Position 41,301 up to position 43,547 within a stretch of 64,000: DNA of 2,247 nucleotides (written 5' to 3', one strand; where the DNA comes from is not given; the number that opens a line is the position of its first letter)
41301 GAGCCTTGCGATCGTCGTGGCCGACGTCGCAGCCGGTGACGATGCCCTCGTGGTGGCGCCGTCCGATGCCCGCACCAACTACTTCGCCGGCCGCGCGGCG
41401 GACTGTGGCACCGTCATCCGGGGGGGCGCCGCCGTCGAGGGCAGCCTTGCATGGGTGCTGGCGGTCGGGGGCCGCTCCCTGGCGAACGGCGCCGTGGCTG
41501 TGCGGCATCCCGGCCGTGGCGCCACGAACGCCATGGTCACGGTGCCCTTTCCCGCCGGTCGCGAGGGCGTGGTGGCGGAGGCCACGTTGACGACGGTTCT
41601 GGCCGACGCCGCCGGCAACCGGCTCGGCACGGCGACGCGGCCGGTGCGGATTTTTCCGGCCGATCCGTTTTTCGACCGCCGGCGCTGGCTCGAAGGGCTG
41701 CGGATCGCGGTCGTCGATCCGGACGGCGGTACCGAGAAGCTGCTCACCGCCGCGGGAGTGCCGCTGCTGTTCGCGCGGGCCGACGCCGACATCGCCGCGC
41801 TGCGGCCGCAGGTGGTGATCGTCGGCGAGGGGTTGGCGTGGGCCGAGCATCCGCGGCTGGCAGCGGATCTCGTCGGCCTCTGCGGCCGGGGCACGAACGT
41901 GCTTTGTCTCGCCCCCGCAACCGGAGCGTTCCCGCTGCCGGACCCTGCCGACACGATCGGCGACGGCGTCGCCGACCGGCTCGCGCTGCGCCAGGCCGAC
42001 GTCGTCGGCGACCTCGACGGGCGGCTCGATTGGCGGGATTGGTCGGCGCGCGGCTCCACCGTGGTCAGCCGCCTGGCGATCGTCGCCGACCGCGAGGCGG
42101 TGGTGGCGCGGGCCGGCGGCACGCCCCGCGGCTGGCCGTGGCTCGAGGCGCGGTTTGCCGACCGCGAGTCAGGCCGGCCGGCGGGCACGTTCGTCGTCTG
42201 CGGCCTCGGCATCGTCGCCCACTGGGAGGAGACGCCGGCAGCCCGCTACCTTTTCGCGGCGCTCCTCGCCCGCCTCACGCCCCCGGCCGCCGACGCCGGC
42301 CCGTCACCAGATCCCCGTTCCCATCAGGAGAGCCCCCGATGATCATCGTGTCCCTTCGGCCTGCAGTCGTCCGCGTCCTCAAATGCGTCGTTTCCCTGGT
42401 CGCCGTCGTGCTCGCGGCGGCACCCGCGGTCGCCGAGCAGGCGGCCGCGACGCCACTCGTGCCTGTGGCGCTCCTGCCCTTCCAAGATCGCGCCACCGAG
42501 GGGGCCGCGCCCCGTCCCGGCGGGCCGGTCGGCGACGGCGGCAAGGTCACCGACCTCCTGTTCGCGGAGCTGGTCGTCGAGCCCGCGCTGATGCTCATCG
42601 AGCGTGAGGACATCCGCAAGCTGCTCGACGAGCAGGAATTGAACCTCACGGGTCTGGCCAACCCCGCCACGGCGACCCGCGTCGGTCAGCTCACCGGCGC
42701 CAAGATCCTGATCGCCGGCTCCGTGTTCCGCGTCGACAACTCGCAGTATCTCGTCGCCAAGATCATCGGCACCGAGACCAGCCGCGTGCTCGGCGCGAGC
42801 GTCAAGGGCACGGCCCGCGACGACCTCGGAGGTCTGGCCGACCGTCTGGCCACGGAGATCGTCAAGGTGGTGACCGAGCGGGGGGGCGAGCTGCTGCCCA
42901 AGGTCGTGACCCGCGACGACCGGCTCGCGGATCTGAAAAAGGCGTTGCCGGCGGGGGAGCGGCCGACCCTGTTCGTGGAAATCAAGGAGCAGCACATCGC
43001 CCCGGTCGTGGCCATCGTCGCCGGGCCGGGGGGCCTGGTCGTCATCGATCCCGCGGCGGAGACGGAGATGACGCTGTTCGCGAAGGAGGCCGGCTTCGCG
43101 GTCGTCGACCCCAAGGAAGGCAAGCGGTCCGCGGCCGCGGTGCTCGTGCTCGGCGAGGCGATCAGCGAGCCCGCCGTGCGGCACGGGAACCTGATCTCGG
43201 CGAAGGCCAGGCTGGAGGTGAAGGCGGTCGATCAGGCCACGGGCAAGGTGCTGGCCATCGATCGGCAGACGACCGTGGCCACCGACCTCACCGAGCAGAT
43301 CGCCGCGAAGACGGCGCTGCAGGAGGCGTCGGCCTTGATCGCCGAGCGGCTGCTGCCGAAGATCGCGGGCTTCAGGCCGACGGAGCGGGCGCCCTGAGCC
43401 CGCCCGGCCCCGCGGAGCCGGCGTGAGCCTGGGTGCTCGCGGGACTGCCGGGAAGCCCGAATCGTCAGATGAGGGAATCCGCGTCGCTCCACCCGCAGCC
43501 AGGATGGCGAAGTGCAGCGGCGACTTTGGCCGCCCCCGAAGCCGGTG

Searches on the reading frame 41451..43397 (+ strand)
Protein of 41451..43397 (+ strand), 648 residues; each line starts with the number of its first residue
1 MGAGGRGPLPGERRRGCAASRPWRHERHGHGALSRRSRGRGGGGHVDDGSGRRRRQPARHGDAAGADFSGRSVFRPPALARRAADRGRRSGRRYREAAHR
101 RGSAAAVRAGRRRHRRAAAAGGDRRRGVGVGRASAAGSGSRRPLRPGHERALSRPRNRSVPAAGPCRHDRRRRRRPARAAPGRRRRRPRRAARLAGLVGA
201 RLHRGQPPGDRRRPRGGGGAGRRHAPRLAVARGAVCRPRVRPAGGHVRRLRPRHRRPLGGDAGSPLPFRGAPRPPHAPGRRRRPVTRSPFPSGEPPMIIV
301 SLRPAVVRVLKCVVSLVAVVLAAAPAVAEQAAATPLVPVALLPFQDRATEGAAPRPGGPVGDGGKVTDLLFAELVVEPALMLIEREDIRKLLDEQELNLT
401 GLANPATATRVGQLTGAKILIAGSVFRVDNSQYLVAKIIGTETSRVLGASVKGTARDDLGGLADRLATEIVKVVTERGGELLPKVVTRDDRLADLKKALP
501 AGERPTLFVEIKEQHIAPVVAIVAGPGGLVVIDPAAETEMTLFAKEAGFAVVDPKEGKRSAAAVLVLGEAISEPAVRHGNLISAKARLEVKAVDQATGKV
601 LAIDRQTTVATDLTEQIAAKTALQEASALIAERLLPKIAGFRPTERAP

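Call 6: search_protein_families(library=pfam, proteins=[window:41451-43397:+], max_evalue=1)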
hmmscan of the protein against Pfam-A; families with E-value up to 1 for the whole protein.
window:41451-43397:+ (648 aa): 2 families
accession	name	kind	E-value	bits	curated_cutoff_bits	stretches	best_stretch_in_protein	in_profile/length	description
PF03783.19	CsgG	-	1.7e-11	44.3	20.8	1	338-430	11-103/210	Curli production assembly/transport component CsgG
PF05726.19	Pirin_C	-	0.028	15.2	27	1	513-584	17-85/103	Pirin C-terminal cupin domain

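Call 7: search_protein_families(library=ncbifam, proteins=[window:41451-43397:+], max_evalue=1)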
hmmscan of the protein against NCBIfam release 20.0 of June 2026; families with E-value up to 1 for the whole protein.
window:41451-43397:+ (648 aa): 0 families
